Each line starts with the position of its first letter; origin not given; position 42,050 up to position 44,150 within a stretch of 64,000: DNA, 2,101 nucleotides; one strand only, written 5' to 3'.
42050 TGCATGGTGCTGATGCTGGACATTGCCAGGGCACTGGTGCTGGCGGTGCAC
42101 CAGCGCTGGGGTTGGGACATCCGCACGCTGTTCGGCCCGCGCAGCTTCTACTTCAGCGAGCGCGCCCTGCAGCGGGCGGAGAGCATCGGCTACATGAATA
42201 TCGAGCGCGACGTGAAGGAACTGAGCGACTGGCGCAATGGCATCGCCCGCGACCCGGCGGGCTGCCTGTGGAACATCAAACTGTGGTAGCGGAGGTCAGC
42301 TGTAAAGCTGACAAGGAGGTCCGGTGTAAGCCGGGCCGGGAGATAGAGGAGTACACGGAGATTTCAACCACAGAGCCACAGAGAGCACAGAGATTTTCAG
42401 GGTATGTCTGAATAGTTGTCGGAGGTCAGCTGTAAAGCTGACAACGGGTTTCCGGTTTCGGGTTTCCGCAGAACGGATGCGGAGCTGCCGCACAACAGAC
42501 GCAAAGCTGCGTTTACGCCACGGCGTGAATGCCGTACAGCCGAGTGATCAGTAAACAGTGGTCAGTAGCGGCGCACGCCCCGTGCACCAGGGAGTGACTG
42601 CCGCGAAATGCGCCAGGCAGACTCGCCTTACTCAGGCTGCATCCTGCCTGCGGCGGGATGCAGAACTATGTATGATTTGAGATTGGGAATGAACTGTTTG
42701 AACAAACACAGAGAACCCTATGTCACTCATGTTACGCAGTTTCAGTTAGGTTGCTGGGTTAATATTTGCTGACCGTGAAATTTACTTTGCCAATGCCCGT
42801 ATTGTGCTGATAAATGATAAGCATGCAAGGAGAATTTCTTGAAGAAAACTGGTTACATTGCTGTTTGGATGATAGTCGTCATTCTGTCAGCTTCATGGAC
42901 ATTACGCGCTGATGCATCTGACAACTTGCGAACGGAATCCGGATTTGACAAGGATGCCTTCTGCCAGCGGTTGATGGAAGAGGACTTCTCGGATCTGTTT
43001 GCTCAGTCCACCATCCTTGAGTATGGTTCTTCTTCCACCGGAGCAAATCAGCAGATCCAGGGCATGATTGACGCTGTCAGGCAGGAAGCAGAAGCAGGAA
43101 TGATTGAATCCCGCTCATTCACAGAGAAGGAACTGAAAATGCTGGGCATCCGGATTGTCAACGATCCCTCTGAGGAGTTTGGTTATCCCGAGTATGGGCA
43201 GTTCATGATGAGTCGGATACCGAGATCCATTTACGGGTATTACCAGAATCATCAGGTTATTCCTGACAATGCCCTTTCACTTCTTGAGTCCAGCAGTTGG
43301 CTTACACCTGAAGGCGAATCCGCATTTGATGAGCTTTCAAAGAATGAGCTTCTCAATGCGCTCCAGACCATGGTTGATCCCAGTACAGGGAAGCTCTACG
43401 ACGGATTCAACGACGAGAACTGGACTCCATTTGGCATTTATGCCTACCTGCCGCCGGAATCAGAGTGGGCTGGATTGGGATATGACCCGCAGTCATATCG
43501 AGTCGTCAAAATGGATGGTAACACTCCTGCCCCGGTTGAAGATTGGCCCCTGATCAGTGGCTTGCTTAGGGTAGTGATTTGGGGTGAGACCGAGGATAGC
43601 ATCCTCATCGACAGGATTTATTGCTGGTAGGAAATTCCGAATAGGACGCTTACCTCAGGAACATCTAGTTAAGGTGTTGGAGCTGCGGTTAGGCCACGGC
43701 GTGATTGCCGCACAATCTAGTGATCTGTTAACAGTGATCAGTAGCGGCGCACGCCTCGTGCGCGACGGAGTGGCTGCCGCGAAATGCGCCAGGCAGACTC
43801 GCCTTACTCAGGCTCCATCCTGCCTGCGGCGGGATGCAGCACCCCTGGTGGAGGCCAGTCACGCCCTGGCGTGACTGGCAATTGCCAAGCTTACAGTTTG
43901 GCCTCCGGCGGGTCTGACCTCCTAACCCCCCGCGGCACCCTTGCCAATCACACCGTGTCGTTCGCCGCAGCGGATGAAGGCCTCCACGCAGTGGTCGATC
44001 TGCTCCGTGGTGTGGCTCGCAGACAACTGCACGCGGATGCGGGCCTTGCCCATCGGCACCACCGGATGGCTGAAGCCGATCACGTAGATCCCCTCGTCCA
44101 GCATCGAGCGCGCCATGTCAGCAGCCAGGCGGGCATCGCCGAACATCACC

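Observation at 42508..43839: Low-GC (about 47%) single-gene insertion bounded by about 150-bp direct repeats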

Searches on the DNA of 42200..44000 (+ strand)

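Call 11: search_rna_families(source=window, start=42200, end=44000, threshold=evalue, max_evalue=10)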
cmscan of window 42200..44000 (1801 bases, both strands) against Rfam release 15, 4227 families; matches with E-value up to 10: 6.
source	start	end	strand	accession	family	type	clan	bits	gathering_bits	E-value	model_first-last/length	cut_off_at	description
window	43855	43878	-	RF03736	mir-3130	Gene; miRNA;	-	17.7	95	4.3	1-75/75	no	mir-3130 microRNA precursor family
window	42647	42740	+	RF01202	sn2991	Gene; snRNA; snoRNA; CD-box;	-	17.3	60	8.7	1-98/98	no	Small nucleolar RNA sn2991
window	43529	43566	+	RF01813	rdlD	Gene; antitoxin;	-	16.6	50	4.1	1-66/66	no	rdlD antitoxin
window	42536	42569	-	RF01642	ceN54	Gene; snRNA; snoRNA; CD-box;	-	15.8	60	4.2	1-68/68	no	Caenorhabditis snoRNA ceN54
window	43322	43379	+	RF01142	sR19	Gene; snRNA; snoRNA; CD-box;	-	14.8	45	1.4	1-63/63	no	Small nucleolar RNA sR19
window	42920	43005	+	RF02213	ZFAT-AS1_3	Gene; lncRNA;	-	13.4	70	6.7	1-80/80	no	ZFAT antisense RNA 1 conserved region 3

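Call 86: search_dna_similar(query=window:42290-43961:+, collection=plasmids, mode=distant, max_evalue=0.001)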
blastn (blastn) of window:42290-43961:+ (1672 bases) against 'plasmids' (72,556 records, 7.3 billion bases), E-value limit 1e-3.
No match.

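Call 115: build_rna_model(alignment_id=A7)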
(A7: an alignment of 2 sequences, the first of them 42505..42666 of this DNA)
Model R1 built from alignment A7 (2 sequences, 162 columns); structure: RNAalifold consensus.
model positions 162; base pairs 53; branch points 5; effective number of sequences 0.65; information 0.589 bits per position. Calibrated on 0.2 Mb of random sequence (short: E-values are rough).
structure used (alignment columns):
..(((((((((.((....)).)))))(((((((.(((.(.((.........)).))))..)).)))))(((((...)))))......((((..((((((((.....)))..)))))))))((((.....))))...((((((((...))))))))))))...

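Call 116: search_with_rna_model(model_id=R1, sources=[window, L013, L014, L016, L017, L029, L048], max_evalue=10)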
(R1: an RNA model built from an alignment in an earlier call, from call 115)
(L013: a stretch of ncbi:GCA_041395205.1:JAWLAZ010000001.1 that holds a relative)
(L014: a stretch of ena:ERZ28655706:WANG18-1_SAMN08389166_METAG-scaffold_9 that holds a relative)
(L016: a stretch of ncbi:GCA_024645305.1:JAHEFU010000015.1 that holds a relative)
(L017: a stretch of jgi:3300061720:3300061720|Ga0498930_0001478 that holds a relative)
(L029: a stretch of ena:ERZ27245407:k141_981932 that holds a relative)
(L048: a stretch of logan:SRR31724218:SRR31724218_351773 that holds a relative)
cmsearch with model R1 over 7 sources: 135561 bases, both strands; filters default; matches with E-value up to 10: 18.
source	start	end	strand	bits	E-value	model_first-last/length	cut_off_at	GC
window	43681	43842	+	196.9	3.3e-44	1-162/162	no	0.63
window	42505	42666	+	196.8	3.5e-44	1-162/162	no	0.63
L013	14596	14685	-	20.2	0.0062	1-162/162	no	0.52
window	47471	47661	-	18.7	0.014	1-162/162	no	0.55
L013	10834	10987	+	18.2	0.018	1-162/162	no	0.53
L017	10834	10941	+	15.5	0.078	1-162/162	no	0.58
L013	9699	9720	-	14.4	0.14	134-155/162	no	0.64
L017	5389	5552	+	13.4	0.24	1-162/162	no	0.66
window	43810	43882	-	13.3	0.25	1-162/162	no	0.68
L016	2116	2240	-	11.8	0.57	1-162/162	no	0.65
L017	10909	11025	-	11.6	0.62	1-162/162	no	0.62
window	47414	47503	+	9.5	1.9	1-162/162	no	0.67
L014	8683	8816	+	8.9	2.6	1-162/162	no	0.69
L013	14392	14628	+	8.8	2.9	1-162/162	no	0.61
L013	8441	8464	-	7.5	5.7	93-116/162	no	0.62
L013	7985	8008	-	7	7.4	93-116/162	no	0.75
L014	9168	9192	+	6.8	8.3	92-116/162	no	0.84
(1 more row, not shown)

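Call 117: search_with_rna_model(model_id=R1, source=L013, start=9500, end=11200, max_evalue=10, filters=off, show_alignments=3)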
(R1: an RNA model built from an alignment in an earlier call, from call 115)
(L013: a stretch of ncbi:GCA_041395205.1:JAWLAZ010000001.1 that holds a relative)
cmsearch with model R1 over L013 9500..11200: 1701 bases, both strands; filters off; matches with E-value up to 10: 31.
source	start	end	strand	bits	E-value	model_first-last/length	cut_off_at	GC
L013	10834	10987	+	18.2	0.00023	1-162/162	no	0.53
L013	9699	9720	-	14.4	0.0017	134-155/162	no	0.64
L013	10999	11017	+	5.5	0.21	137-155/162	no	0.58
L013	10853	10874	-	5.4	0.22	134-155/162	no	0.55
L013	9665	9684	-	5.2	0.24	136-155/162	no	0.7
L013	9696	9717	+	4.2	0.43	134-155/162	no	0.64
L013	11040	11058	+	3.9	0.49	137-155/162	no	0.63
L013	10480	10571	-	3.4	0.63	1-162/162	no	0.52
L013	9732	9745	-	3.1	0.74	1-162/162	no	0.5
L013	10117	10220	+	2.9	0.86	1-162/162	no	0.46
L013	10808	10827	+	1.4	1.9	1-162/162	no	0.55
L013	10999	11017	-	1.4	1.9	137-155/162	no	0.58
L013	9525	9592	+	1.3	2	1-162/162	no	0.65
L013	9895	9905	-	0.8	2.6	1-162/162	no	0.82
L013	10212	10231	-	0.6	2.9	1-162/162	no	0.65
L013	9531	9546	-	0.3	3.5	9-24/162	no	0.62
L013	10962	10986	-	0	4.1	1-162/162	no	0.52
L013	10074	10097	-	-0.1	4.4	94-116/162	no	0.5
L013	10487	10495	+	-0.3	4.7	123-131/162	no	0.44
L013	10687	10698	+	-0.3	4.8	1-162/162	no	0.25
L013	10452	10468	-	-0.5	5.2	1-162/162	no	0.47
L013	11177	11191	+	-0.6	5.6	1-162/162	no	0.6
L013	10166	10176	-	-1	6.8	99-109/162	no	0.45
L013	10635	10646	+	-1.1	7.4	1-162/162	no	0.67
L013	11026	11054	-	-1.2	7.5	1-162/162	no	0.59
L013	11114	11127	-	-1.2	7.6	1-162/162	no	0.64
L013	9742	9803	+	-1.3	8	1-162/162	no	0.55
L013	10738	10752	-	-1.4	8.4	1-162/162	no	0.6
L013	10906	10931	-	-1.4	8.5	1-162/162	no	0.58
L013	9637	9682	+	-1.5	9.3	1-162/162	no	0.67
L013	10222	10253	+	-1.7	9.8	32-63/162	no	0.59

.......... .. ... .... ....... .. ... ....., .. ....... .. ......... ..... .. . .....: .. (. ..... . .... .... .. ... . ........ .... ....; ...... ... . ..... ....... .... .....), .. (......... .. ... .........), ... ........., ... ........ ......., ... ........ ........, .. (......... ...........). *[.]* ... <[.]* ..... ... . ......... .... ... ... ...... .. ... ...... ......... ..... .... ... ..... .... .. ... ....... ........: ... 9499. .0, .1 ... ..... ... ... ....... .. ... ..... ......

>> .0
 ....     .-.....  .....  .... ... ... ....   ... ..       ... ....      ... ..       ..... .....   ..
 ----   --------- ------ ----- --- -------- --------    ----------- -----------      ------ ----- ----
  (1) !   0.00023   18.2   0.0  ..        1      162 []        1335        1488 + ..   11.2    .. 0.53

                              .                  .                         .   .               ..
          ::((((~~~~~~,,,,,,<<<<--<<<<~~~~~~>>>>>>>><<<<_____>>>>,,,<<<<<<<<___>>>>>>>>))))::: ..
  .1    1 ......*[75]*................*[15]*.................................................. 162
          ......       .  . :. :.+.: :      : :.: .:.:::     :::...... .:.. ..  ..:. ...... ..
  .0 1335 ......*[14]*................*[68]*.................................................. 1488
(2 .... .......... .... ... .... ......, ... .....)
